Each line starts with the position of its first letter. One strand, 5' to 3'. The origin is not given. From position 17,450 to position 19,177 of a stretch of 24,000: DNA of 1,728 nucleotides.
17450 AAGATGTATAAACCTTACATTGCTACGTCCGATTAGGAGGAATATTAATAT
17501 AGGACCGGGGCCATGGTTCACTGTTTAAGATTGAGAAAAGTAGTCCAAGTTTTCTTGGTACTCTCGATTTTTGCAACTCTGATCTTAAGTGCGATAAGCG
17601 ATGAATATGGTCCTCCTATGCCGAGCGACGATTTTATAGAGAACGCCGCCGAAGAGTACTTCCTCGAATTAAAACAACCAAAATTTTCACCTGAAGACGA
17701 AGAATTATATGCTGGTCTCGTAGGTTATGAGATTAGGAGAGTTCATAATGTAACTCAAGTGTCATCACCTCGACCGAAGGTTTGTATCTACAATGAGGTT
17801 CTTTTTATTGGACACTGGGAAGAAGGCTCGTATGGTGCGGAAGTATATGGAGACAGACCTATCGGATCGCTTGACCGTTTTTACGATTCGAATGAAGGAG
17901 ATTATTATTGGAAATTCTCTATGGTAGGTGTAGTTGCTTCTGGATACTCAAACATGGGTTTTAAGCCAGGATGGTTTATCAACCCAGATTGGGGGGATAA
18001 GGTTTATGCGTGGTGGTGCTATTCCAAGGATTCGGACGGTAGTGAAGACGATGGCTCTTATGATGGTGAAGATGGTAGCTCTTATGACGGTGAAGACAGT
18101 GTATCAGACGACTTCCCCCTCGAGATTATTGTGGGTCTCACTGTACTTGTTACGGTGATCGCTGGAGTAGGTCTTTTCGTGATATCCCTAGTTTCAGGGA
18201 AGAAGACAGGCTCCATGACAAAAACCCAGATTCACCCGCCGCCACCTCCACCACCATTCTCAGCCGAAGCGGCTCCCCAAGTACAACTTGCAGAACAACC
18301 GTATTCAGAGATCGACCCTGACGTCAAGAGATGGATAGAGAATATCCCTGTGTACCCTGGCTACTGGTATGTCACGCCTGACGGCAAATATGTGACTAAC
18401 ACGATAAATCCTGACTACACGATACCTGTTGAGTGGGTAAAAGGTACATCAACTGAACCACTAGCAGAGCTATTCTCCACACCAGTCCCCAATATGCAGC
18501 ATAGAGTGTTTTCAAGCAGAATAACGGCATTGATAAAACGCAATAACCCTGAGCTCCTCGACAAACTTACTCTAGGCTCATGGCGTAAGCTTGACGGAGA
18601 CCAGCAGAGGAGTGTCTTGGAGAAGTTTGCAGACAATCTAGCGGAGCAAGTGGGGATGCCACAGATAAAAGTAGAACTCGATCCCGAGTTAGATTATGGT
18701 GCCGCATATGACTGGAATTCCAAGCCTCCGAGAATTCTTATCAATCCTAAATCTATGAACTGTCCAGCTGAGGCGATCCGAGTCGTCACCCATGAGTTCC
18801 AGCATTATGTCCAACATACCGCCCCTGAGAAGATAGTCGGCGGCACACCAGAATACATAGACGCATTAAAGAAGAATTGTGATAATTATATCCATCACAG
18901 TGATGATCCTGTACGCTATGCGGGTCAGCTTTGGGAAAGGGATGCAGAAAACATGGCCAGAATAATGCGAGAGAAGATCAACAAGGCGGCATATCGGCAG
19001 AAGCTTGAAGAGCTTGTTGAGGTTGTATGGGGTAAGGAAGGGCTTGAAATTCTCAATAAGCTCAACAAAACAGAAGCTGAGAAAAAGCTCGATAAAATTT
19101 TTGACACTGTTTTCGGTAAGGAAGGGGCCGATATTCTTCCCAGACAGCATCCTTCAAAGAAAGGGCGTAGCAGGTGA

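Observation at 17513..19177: Transmembrane protein with an outside sensor-like domain and an inside HExxH zincin module (BlaR1-like logic)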

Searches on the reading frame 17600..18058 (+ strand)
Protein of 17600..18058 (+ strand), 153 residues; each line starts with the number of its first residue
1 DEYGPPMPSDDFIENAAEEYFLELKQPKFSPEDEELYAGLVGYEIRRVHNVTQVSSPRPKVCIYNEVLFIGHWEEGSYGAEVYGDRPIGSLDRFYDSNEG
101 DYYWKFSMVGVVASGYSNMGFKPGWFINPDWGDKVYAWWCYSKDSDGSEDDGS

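Call 96: find_related_loci(query=A9, collection=metagenome_contigs, flank=4000)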
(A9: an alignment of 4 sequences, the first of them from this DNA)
Query A9 (153 aa) in metagenome_contigs; peptide patterns used: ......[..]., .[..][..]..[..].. (x = any residue, [..] = any of these).
599 stretches matched a pattern (row limit reached: there are more); 6 encode a relative of the query (tblastn E <= 1e-3); 6 distinct loci.
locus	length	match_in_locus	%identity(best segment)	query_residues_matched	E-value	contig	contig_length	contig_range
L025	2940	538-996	91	1-153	3e-98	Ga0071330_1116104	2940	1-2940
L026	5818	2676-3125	83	1-150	9e-87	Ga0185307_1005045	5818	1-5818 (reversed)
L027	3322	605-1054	83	1-150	2e-87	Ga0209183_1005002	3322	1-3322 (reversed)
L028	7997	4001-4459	81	1-153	1e-85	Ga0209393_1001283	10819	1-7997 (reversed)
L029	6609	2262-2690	46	1-153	8e-36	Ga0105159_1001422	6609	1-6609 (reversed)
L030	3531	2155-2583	46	1-153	9e-36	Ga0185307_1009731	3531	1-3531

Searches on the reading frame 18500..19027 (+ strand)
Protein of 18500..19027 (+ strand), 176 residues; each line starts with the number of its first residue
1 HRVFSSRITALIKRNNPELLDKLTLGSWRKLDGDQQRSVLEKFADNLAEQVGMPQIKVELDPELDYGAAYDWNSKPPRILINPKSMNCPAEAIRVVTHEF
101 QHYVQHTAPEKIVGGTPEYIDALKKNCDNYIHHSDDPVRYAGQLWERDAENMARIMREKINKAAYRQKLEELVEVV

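Call 26: search_solved_structures(query=A4, max_evalue=10, show_alignments=3)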
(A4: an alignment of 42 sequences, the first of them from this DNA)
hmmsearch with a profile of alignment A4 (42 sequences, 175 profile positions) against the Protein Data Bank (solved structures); distinct sequences matched with E-value up to 10: 28.
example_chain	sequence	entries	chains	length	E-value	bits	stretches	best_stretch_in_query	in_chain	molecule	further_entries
1uw0_A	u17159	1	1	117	0.015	18.4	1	13-54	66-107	DNA LIGASE III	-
4qhf_A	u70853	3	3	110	0.052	16.7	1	37-103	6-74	Uncharacterized protein MJ1213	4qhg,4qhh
4qhj_A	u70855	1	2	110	0.053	16.6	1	37-103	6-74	Uncharacterized protein MJ1213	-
4jix_A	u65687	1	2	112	0.085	16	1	34-125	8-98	Projannalysin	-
6ait_A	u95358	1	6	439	0.11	15.7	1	85-117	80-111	Beta-barrel assembly-enhancing protease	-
4qhi_A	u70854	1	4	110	0.12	15.5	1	37-103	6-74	Uncharacterized protein MJ1213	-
6ncl_c2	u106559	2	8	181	0.12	15.4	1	47-123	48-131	P4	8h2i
6sar_A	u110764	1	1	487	0.13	15.4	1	85-117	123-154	Beta-barrel assembly-enhancing protease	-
28jr_F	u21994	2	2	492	0.13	15.4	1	85-117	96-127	Beta-barrel assembly-enhancing protease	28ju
28jl_F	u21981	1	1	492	0.13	15.4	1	85-117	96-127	Beta-barrel assembly-enhancing protease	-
3sks_A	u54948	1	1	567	0.15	15.2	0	86-116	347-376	Putative Oligoendopeptidase F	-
4il3_A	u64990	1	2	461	0.19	14.8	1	38-111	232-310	Ste24p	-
28jq_F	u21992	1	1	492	0.22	14.6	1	85-116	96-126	Beta-barrel assembly-enhancing protease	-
8ukm_B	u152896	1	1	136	0.31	14.2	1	28-58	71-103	T33-ml30-redesigned-4-OT-fold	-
6mdx_A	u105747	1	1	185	0.31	14.1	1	55-140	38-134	SprT-like domain-containing protein Spartan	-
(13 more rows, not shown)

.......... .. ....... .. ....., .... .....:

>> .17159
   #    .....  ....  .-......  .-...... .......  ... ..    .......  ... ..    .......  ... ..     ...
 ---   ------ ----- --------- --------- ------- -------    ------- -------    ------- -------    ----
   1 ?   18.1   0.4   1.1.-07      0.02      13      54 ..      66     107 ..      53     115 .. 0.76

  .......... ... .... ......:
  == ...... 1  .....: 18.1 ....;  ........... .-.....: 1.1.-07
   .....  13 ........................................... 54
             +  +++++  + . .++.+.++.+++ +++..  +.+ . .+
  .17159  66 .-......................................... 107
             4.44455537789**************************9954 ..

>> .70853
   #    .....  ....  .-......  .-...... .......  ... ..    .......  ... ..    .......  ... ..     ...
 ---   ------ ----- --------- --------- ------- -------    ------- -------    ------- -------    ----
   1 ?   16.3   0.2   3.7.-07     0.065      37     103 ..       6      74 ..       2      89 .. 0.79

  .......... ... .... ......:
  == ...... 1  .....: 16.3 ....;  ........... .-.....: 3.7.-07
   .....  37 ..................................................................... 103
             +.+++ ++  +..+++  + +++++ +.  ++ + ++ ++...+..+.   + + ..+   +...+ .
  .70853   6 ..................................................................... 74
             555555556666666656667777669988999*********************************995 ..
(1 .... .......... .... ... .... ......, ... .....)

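Call 27: find_homologous_proteins(query=A4, max_evalue=0.001)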
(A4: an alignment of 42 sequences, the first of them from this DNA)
Query A4 (42 sequences) (176 aa, profile of the alignment): 242 proteins with E <= 0.001 among 2570 candidates; the best 120 are listed.
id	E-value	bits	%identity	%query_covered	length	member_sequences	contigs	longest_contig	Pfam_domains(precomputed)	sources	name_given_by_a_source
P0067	2.4e-35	140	25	86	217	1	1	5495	-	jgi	jgi:hypothetical protein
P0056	4.7e-33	133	24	77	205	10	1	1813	-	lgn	-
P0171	6.0e-32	129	34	68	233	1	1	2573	-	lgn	-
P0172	1.9e-31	127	28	86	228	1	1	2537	-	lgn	-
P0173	1.2e-30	125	25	65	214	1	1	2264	-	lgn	-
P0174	1.8e-30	124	27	80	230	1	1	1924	PF10263.16,PF20573.5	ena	-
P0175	2.3e-30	124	29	82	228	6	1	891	PF04298.19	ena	-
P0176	2.7e-30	123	29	72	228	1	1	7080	-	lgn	-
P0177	6.3e-30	122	27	86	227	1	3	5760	-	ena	-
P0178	1.2e-29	121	24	81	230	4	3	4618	PF20573.5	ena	-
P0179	6.3e-29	119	27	65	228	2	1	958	PF09768.16,PF04298.19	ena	-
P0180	6.5e-29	119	27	72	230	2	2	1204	PF10263.16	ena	-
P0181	7.3e-29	119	27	88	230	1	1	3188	PF10263.16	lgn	-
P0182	1.2e-28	118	32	81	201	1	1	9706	-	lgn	-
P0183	1.2e-28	118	29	77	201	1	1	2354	-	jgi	-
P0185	1.5e-28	118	27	88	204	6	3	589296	-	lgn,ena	-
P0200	6.0e-27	113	27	87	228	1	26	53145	PF04298.19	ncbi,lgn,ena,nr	ncbi:MAG: zinc metallopeptidase [Oribacterium sp.]|nr:zinc metallopeptidase [Oribacterium sp.]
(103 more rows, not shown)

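Call 31: predict_structure(alignment_id=A4)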
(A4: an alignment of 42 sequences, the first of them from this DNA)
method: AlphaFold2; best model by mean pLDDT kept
length: 176 residues; sequences in the alignment: 42
mean_pLDDT: 96.5   pTM: 0.91
mean pLDDT of the five models: 96.5, 96.4, 96.3, 96.1, 96.0
residues with pLDDT >= 90: 174; 70-90: 2; 50-70: 0; < 50: 0
segments of 3 or more residues with pLDDT < 50: none
pLDDT, mean of each block of 10 residues (from residue 1): 94 96 98 98 97 97 97 96 96 98 97 95 96 96 97 98 97 92
secondary structure, 60 per line:
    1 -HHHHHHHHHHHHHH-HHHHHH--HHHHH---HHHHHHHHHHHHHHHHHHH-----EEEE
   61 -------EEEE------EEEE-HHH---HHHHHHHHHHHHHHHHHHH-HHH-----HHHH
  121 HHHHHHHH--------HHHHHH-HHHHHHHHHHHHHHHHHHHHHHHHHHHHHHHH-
elements in order: H2-15 H17-22 H25-29 H33-51 E57-60 E68-71 E78-81 H89-107 H117-128 H137-142 H144-175
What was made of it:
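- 18500..19027 (+): Minimal gluzincin-type domain (residues 330-505). AF2 pLDDT 96.5, pTM 0.91 (call 31).
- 18935..18937 (+): E475, the predicted third zinc ligand, in Y469..Q472..E475-R-D477-A478. It lies at the start of the long helix 473-504 (call 31).
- On Zincin / gluzincin metallopeptidase superfamily: The motif lies on helix 418-436 of the pLDDT-96.5 model (call 31).
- Checked: The motif sits on a helix preceded by three strands in a pLDDT-96.5 model (call 31).
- Zincin inside (call 31).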

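Call 36: fold_search(model_id=the predicted structure, library=pdb)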
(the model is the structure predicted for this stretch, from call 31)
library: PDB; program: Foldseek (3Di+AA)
matches with E <= 10: 92; with E <= 0.001: 0
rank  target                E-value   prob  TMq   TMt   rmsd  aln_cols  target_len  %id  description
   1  6psn_L                1.9e-01  0.77  0.37  0.31   8.3       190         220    7  Anthrax toxin protective antigen channels bound to lethal factor (released 2020-03-04)
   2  6cyj_A                3.6e-01  0.21  0.23  0.14  13.6       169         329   14  Mycobacterium tuberculosis transcriptional regulator (released 2019-04-17)
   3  6cz6_D                3.8e-01  0.23  0.26  0.15  12.8       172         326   13  Mycobacterium tuberculosis transcriptional regulator (released 2019-04-17)
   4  3dte                  4.7e-01  0.51  0.33  0.25   9.2       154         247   18  Crystal structure of the IRRE protein, a central regulator of DNA damage repair in deinococcaceae (released 2009-02-10)
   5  6d2s                  4.9e-01  0.23  0.26  0.18  13.3       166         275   13  Mycobacterium tuberculosis transcriptional regulator (released 2019-04-17)
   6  3kwv_C                5.2e-01  0.47  0.31  0.25  10.5       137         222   13  Structural basis for the unfolding of anthrax lethal factor by protective antigen oligomers (released 2010-11-10)
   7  6cyy_A                5.5e-01  0.20  0.25  0.15  13.2       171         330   13  Mycobacterium tuberculosis transcriptional regulator (released 2019-04-17)
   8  7z5g_D                8.3e-01  0.60  0.34  0.19   9.2       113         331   18  human apo MATCAP (released 2022-05-11)
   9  7z5g_A                8.8e-01  0.63  0.34  0.20   9.6       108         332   19  human apo MATCAP (released 2022-05-11)
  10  6mdx_A                1.0e+00  0.54  0.31  0.30   7.0       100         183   12  Mechanism of protease dependent DPC repair (released 2019-04-10)
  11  3dti                  1.4e+00  0.20  0.29  0.22  10.1       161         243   19  Crystal structure of the IRRE protein, a central regulator of DNA damage repair in deinococcaceae (released 2009-02-10)
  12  7z5g_C                1.6e+00  0.41  0.34  0.19   9.1       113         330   18  human apo MATCAP (released 2022-05-11)
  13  4qhi_C                1.6e+00  0.16  0.24  0.37   9.4       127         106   15  Crystal structure of Methanocaldococcus jannaschii selecase mutant R36W (released 2014-07-16)
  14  4qhi_D                1.7e+00  0.47  0.34  0.52   5.9       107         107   20  Crystal structure of Methanocaldococcus jannaschii selecase mutant R36W (released 2014-07-16)
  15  8exs_A                1.8e+00  0.13  0.31  0.12  16.7       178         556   13  Cryo-EM structure of S. aureus BlaR1 F284A mutant (released 2023-01-11)
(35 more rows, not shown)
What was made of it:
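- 18500..19027 (+): Weak matches to PDB zincins (calls 26, 36).
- On Zincin / gluzincin metallopeptidase superfamily: Among the top PDB matches, those with the highest probabilities are zincins, though weak, E>=0.19 (call 36).
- BlaR1 appears among the weak Foldseek hits, E 1.8 (call 36).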

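Call 55: search_protein_families(library=padloc, proteins=[P0200], max_evalue=1)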
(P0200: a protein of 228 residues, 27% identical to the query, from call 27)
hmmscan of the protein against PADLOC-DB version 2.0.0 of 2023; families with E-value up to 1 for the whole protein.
P0200 (228 aa): 1 family
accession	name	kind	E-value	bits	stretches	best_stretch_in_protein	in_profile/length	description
PDLC03944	RmrA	-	0.0063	13.6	1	45-128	69-152/384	-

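Call 56: search_protein_families(library=phrogs, proteins=[P0200], max_evalue=1)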
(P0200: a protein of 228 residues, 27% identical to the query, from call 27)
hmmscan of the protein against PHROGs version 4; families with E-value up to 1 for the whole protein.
P0200 (228 aa): 13 families
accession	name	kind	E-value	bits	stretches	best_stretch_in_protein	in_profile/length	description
phrog_87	-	other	2.7e-06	28.3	1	123-170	52-100/227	metallo-protease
phrog_10499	-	unknown function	8.2e-05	24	1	141-189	66-112/149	-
phrog_6361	-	unknown function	0.002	18.9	1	138-172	66-100/203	-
phrog_18298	-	unknown function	0.0061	17.4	1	43-165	50-169/218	-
phrog_7245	-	moron, auxiliary metabolic gene and host takeover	0.016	15.4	1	123-169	176-222/324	anti-restriction protein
phrog_25840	-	unknown function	0.066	14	1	65-108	85-127/139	-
phrog_1855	-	moron, auxiliary metabolic gene and host takeover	0.068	14.5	1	69-119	55-98/114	DdrA-like anti-restriction protein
phrog_3541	-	unknown function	0.13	13.1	1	85-174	34-120/182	-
phrog_2549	-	unknown function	0.14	13.3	1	78-111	7-39/80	-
phrog_22118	-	unknown function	0.15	13.9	1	53-103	14-64/94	-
phrog_16003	-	unknown function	0.15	13.4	1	129-171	57-99/158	-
phrog_38128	-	unknown function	0.2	11.5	1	4-73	62-130/534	-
phrog_7018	-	unknown function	0.29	12.3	0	89-109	29-49/65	-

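Call 67: find_encoding_contigs(protein=P0200, flank=5000, max_places=3)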
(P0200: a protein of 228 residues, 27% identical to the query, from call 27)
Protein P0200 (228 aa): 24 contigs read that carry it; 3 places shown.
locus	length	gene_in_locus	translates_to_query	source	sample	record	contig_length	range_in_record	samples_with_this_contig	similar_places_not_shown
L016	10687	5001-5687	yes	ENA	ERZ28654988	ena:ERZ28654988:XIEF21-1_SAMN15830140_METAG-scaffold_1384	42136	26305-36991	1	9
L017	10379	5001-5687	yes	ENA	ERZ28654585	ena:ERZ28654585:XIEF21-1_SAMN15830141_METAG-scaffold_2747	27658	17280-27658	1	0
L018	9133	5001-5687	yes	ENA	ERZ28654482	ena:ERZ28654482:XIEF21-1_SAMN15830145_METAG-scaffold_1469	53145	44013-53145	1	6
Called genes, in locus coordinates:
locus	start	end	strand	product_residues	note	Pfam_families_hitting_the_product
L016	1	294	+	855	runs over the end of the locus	PF00350:Dynamin_N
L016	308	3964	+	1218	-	PF01935:DUF87, PF10412:TrwB_AAD_bind (weak)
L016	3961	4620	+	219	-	PF13930:Endonuclea_NS_2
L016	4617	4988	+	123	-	PF04634:YezG-like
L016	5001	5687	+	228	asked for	PF04298:Zn_peptidase_2 (weak)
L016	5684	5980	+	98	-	-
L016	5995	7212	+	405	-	-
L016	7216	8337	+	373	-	PF12773:DZR (faint), PF02150:Zn_ribbon_RPB9 (faint), PF00069:Pkinase, PF07714:PK_Tyr_Ser-Thr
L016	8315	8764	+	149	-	-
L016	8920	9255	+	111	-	PF13560:HTH_31, PF01381:HTH_3, PF12844:HTH_19 (weak)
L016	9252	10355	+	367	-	-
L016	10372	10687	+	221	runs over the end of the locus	-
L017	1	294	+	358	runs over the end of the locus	-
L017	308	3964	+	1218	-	PF01935:DUF87, PF10412:TrwB_AAD_bind (weak)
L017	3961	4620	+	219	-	PF13930:Endonuclea_NS_2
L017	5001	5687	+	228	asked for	PF04298:Zn_peptidase_2 (weak)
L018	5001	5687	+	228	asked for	PF04298:Zn_peptidase_2 (weak)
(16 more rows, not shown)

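Call 68: find_encoding_contigs(protein=P0185, flank=5000, max_places=2)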
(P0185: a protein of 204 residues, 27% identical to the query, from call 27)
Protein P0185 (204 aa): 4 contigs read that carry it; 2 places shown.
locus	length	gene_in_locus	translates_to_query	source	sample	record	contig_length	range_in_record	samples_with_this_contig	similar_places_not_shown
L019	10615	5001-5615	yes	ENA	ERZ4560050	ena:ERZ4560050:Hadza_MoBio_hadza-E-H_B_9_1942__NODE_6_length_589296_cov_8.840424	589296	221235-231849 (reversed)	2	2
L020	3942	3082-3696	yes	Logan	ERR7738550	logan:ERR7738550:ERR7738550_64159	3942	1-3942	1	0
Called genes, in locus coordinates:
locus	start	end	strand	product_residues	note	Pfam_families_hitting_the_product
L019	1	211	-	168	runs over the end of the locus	-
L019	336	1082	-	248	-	PF00072:Response_reg, PF08769:Spo0A_C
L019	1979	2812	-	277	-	-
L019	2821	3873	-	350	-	PF12127:FloA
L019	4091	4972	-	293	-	PF07934:OGG_N, PF00730:HhH-GPD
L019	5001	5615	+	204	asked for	-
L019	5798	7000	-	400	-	PF00009:GTP_EFTU, PF03144:GTP_EFTU_D2, PF03143:GTP_EFTU_D3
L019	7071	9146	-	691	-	PF00009:GTP_EFTU, PF03144:GTP_EFTU_D2, PF22042:EF-G_D2, PF14492:EFG_III, PF16658:RF3_C (weak), PF03764:EFG_IV, PF00679:EFG_C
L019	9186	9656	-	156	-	PF00177:Ribosomal_S7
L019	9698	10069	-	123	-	PF00164:Ribosom_S12_S23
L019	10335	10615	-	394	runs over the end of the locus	PF00583:Acetyltransf_1 (faint)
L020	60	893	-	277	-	-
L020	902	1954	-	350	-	PF12127:FloA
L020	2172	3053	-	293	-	PF07934:OGG_N, PF00730:HhH-GPD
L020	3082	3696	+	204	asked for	-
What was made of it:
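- Other relatives, such as P0185, sit in housekeeping contexts (call 68). Standalone relatives such as P0185 sit next to EF-Tu and ribosomal protein genes (call 68).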

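Call 99: search_protein_families(library=pfam, proteins=[L016:5684-5980:+, L016:5995-7212:+, L016:308-3964:+], max_evalue=0.01)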
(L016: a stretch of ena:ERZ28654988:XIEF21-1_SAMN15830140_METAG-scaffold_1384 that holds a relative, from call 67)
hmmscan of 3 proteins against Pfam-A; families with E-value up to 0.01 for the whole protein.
L016:5684-5980:+ (98 aa): 0 families

L016:5995-7212:+ (405 aa): 1 family
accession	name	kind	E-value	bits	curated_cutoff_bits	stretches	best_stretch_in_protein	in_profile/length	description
PF03793.24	PASTA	-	0.00022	21.5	23.2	0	252-280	6-34/64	PASTA domain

L016:308-3964:+ (1218 aa): 6 families
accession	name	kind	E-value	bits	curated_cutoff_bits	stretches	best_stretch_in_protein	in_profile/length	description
PF01935.23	DUF87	-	1.2e-11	45.6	23.2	1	687-912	8-216/220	Helicase HerA, central domain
PF10412.15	TrwB_AAD_bind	-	8.8e-08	31.9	20.5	1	695-751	9-65/387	Type IV secretion-system coupling protein DNA-binding domain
PF00437.27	T2SSE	-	0.00073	18.7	24.9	1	685-736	126-177/370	Type II/IV secretion system protein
PF05872.18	HerA_C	-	0.001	18.3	22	0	687-736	7-56/502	Helicase HerA-like C-terminal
PF01580.24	FtsK_SpoIIIE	-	0.0016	18.3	24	1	686-722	24-60/221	FtsK/SpoIIIE family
PF19044.6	P-loop_TraG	-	0.0082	15.3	25.8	0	702-738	30-66/413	TraG P-loop domain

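Call 102: fold_search(model_id=the predicted structure, library=viral)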
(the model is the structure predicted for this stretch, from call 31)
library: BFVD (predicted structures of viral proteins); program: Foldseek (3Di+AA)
matches with E <= 10: 218; with E <= 0.001: 0
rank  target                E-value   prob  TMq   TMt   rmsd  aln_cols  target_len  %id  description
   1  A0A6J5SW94            2.1e-03  1.00  0.43  0.58   5.6       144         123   20  SprT-like [uncultured Caudovirales phage]
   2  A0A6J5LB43            4.9e-03  1.00  0.51  0.68   4.6       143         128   15  SprT-like [uncultured Caudovirales phage]
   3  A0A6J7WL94            5.5e-03  1.00  0.43  0.59   4.6       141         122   20  IrrE N-terminal-like domain-containing protein [uncultured Caudovirales phage]
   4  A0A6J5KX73            1.3e-02  0.99  0.44  0.44   9.0       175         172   16  Uncharacterized protein [uncultured Caudovirales phage]
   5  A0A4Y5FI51            1.5e-02  1.00  0.37  0.34   8.8       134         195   17  (no name in the UniProt tables at hand)
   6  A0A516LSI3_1          1.6e-02  0.96  0.36  0.08  13.1       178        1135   16  (no name in the UniProt tables at hand)
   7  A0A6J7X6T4            1.8e-02  1.00  0.42  0.47   7.6       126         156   15  Uncharacterized protein [uncultured Caudovirales phage]
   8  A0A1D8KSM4            1.9e-02  0.99  0.41  0.36  10.3       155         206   17  Uncharacterized protein [Synechococcus phage S-WAM1]
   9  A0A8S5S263            2.0e-02  0.77  0.26  0.20  11.6       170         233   12  Lethal factor [Siphoviridae sp. ctCIv11]
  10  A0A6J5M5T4            2.6e-02  0.99  0.41  0.40   6.1       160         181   15  Uncharacterized protein [uncultured Caudovirales phage]
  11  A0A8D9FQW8            3.1e-02  1.00  0.47  0.46   5.0       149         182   17  SprT-like domain-containing protein [uncultured marine phage]
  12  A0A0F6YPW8            3.6e-02  1.00  0.46  0.57   5.3       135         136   16  Uncharacterized protein [Sinorhizobium phage phiN3]
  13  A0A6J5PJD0            5.0e-02  1.00  0.44  0.53   7.2       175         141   17  Uncharacterized protein [uncultured Caudovirales phage]
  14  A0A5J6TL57            5.5e-02  1.00  0.33  0.31   2.7        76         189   17  SprT-like protease [Mycobacterium phage Yuna]
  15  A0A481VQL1            5.8e-02  1.00  0.33  0.31   4.0        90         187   19  (no name in the UniProt tables at hand)
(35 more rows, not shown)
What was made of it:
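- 18500..19027 (+): Best fold matches are SprT-like and IrrE-N-like phage proteins, probability 1.0, target-normalised TM 0.58-0.68 (call 102).
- On Zincin / gluzincin metallopeptidase superfamily: The best BFVD matches are SprT-like and IrrE-like, probability 1.0, target-normalised TM 0.58-0.68 (call 102).
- Closest known: ImmA/IrrE. Same: Both have a minimal zincin fold, and IrrE-N-like proteins are among the best structural matches (calls 36, 102).
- High-confidence zincin model (call 31), with SprT/IrrE-like best fold matches (calls 36, 102) and weak profile hits to selecase, projannalysin, BepA, Ste24, Spartan and IrrE (call 26).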
